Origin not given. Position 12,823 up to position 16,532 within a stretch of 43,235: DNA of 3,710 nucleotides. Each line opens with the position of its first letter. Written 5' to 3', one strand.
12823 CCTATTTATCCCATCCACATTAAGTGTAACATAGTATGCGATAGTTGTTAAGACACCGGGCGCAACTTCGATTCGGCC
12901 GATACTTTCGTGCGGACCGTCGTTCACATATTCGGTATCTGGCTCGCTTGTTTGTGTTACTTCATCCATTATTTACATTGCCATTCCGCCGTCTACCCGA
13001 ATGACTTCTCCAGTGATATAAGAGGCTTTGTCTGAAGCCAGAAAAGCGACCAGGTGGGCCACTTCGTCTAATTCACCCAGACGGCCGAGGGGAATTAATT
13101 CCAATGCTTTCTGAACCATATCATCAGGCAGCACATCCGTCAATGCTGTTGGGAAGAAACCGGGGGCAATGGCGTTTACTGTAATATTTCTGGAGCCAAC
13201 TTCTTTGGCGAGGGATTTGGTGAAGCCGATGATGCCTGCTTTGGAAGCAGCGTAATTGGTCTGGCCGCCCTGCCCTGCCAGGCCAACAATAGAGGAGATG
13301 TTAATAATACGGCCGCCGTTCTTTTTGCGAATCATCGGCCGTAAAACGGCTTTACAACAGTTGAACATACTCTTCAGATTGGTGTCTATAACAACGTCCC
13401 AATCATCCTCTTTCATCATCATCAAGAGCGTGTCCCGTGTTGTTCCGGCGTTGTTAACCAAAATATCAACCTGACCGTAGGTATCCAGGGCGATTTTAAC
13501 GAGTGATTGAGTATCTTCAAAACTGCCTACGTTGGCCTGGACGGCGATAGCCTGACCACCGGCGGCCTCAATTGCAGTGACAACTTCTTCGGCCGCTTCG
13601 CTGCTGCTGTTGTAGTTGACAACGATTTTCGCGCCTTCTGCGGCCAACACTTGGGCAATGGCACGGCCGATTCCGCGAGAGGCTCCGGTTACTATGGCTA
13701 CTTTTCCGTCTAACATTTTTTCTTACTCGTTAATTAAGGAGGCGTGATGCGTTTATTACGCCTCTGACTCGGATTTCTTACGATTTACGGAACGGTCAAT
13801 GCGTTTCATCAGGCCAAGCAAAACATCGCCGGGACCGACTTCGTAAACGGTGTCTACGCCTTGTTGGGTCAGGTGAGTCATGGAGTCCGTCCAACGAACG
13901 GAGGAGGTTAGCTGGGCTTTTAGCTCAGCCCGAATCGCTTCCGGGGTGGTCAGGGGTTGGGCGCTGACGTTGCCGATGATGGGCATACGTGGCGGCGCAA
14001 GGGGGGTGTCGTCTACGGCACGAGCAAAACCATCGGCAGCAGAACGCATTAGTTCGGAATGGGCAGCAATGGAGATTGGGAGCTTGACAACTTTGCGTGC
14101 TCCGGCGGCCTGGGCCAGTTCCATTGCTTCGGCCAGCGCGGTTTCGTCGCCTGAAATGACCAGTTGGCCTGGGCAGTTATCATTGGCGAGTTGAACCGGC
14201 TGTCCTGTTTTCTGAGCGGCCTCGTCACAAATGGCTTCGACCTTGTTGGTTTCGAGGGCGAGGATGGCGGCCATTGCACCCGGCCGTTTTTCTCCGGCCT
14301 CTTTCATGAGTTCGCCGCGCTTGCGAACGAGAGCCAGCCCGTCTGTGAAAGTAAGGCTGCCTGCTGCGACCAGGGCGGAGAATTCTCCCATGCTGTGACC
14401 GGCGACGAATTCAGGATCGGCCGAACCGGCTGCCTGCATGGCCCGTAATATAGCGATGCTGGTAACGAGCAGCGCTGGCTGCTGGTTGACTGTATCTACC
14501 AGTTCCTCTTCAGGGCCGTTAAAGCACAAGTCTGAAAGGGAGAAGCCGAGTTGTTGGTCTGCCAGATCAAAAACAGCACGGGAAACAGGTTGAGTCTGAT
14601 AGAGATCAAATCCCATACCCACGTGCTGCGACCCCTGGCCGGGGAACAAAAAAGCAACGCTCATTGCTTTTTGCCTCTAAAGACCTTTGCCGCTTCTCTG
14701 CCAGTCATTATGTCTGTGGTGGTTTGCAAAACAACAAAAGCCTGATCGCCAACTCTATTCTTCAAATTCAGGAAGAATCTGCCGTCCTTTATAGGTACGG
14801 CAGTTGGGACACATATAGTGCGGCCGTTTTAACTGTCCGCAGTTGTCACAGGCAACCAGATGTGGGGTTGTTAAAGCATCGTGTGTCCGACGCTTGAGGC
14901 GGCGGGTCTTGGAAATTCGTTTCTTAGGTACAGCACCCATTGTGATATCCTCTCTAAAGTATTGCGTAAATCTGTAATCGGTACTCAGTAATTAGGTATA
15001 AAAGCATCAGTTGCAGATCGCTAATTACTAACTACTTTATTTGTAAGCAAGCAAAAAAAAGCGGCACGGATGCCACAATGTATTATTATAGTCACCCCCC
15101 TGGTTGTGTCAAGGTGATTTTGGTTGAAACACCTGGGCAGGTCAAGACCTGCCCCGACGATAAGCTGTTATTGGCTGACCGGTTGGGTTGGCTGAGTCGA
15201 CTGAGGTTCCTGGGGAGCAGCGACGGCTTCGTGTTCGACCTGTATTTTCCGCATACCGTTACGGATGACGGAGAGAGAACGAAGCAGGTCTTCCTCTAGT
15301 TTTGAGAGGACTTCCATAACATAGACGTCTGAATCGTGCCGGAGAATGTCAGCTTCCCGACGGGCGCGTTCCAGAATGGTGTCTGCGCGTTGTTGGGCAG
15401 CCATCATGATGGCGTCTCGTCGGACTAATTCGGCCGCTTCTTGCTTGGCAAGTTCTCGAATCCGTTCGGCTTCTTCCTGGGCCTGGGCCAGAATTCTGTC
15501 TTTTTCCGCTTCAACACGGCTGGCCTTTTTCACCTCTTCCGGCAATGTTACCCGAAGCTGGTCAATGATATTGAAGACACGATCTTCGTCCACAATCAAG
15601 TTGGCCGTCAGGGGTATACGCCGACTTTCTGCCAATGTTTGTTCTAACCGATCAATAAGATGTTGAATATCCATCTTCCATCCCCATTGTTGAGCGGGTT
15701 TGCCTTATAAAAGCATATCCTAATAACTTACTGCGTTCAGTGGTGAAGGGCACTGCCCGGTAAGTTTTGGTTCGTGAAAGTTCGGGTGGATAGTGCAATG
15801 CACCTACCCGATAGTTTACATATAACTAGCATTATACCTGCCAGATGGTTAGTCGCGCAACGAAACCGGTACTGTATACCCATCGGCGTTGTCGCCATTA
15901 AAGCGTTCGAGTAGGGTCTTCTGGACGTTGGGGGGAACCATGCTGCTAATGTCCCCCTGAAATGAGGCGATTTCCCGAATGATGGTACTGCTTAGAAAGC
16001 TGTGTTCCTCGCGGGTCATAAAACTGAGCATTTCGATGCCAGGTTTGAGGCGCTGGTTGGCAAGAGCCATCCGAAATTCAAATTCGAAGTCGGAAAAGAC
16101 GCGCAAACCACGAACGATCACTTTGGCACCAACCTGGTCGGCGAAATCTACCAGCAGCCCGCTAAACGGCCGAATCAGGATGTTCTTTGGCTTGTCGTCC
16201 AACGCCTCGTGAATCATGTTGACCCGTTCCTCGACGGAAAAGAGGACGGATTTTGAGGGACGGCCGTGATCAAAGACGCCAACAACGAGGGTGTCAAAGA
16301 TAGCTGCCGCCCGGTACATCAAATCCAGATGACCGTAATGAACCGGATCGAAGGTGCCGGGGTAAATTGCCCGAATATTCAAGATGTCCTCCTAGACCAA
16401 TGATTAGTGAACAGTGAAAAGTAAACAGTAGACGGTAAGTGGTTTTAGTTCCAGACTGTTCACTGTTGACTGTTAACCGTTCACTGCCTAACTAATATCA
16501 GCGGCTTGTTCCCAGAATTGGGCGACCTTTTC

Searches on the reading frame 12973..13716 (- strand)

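Call 57: search_protein_families(library=pfam, proteins=[window:12973-13716:-], max_evalue=0.00001)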
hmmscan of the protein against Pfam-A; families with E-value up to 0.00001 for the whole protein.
window:12973-13716:- (247 aa): 3 families
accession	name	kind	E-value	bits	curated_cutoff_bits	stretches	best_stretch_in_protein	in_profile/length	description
PF13561.12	adh_short_C2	-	4.3e-67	226.6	27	1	11-245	1-235/236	Enoyl-(Acyl carrier protein) reductase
PF00106.31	adh_short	-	9.6e-63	211.6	26.6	1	5-196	1-190/195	short chain dehydrogenase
PF08659.16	KR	-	1.9e-18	67.4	22.6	1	8-167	4-161/180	KR domain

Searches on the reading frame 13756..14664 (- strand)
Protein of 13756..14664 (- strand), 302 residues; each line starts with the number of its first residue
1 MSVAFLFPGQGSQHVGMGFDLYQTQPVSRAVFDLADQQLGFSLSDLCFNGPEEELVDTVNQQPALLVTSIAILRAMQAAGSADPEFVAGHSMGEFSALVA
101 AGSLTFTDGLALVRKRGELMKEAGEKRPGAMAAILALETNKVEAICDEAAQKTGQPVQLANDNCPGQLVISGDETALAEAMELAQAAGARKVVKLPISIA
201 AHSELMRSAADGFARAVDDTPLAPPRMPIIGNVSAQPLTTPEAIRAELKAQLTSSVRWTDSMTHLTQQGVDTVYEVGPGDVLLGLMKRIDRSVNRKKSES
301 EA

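Call 56: search_protein_families(library=pfam, proteins=[window:13756-14664:-], max_evalue=0.00001)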
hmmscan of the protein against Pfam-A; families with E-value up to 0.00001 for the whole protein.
window:13756-14664:- (302 aa): 1 family
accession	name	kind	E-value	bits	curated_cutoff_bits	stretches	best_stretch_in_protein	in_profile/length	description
PF00698.26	Acyl_transf_1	-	3.6e-48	165.1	32.7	1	5-291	2-280/319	Acyl transferase domain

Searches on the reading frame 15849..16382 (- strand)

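Call 57: search_protein_families(library=pfam, proteins=[window:15849-16382:-], max_evalue=0.00001)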
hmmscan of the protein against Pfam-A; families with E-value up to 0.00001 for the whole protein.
window:15849-16382:- (177 aa): 1 family
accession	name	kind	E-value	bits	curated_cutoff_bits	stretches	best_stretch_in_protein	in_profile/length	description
PF01467.32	CTP_transf_like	-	3.1e-25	89.4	21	1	6-137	1-132/133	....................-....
